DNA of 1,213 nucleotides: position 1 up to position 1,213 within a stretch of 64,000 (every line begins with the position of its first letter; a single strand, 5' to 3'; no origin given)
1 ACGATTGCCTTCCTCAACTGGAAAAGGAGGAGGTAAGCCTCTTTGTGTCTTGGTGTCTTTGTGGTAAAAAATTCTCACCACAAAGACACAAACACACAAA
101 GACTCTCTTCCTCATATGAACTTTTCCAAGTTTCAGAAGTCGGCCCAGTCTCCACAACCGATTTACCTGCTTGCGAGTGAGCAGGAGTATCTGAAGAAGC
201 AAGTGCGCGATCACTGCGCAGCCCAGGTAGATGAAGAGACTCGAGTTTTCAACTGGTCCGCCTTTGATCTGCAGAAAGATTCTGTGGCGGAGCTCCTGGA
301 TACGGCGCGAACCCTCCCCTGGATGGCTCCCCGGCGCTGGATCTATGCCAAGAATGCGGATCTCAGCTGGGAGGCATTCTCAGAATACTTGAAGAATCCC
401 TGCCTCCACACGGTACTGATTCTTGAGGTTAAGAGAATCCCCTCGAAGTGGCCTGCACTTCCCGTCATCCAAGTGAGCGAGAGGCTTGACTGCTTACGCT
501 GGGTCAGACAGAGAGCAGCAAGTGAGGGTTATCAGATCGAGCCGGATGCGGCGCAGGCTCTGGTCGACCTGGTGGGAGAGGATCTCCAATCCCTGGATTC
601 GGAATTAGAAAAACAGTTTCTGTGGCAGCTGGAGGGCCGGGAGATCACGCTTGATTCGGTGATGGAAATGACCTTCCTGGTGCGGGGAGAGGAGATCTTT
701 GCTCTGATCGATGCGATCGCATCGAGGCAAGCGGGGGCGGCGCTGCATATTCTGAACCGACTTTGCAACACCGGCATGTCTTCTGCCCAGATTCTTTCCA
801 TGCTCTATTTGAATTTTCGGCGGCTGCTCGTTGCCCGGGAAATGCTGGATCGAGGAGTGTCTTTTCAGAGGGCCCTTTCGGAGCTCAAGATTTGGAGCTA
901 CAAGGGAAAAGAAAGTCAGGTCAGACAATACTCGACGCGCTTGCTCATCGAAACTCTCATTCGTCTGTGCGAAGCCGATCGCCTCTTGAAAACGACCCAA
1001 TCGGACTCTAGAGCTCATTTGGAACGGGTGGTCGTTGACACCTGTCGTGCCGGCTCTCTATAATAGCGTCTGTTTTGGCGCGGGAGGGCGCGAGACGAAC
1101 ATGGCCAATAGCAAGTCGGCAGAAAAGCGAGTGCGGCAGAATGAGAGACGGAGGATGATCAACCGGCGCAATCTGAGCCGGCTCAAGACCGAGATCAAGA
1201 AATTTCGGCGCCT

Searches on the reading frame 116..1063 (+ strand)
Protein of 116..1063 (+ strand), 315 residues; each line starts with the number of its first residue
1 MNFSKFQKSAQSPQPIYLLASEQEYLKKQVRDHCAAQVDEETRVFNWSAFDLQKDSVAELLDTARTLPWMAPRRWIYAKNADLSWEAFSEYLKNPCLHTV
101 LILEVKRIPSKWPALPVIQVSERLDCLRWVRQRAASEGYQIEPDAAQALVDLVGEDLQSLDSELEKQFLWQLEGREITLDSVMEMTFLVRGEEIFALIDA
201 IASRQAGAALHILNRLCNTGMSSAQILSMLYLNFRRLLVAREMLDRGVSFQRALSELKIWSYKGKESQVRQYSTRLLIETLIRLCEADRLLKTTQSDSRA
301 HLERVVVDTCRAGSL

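Call 81: search_protein_families(library=pfam, proteins=[window:116-1063:+], max_evalue=0.001)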
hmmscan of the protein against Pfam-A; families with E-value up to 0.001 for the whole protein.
window:116-1063:+ (315 aa): 2 families
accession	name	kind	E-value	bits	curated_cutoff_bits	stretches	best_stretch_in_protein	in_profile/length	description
PF21694.2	DNA_pol3_delta_C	-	4.1e-17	62.7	27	1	192-307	2-119/121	DNA polymerase III delta subunit, C-terminal domain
PF06144.19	DNA_pol3_delta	-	3e-06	27.7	21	1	22-106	7-101/124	DNA polymerase III, delta subunit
